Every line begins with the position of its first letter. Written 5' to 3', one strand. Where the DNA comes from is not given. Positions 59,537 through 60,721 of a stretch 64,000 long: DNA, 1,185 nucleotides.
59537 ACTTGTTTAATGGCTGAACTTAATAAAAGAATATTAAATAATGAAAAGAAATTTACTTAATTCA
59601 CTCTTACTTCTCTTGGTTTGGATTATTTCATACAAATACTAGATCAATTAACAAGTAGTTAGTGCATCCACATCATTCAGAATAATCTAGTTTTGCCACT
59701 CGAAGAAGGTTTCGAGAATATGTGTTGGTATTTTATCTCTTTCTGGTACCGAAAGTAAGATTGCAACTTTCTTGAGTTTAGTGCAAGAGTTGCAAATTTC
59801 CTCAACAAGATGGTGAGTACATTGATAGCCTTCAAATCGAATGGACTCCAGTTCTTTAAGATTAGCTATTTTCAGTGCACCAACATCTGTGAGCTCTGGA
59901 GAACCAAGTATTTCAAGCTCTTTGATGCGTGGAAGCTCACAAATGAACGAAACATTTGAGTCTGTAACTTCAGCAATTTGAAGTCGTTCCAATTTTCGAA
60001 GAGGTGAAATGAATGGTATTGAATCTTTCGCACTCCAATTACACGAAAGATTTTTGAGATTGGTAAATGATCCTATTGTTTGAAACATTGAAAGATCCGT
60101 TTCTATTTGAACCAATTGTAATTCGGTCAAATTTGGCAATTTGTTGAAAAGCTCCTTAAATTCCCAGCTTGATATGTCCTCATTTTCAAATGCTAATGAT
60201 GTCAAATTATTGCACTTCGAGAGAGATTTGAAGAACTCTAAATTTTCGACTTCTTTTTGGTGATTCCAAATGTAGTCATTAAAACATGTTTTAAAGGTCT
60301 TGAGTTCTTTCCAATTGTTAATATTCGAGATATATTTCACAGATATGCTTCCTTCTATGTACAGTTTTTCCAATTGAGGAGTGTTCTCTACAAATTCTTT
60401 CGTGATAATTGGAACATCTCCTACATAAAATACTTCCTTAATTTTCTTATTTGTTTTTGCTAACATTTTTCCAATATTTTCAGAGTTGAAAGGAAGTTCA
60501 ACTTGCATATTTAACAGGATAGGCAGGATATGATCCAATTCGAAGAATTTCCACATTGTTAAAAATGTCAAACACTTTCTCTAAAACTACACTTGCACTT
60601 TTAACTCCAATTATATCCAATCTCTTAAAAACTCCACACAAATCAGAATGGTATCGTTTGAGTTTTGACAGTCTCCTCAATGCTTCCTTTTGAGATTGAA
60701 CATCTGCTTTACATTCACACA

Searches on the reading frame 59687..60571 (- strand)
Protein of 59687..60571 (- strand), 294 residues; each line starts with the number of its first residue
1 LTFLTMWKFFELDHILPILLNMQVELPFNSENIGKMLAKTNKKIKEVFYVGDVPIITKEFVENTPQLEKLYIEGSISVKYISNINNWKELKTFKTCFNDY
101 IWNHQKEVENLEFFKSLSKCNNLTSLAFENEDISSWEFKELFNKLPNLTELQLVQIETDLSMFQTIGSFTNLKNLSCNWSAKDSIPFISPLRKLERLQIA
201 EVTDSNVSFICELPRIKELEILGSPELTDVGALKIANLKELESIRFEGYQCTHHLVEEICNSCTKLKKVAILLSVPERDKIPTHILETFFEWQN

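Call 42: search_protein_families(library=pfam, proteins=[window:59687-60571:-], max_evalue=0.001)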
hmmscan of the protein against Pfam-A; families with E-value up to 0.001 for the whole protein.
window:59687-60571:- (294 aa): 2 families
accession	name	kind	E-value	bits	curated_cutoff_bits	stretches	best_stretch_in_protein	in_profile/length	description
PF23598.1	LRR_14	-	7.2e-08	32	40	1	138-275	82-226/353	Leucine-rich repeat region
PF12799.13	LRR_4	-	0.0001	22.9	27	0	146-178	1-31/44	Leucine Rich repeats (2 copies)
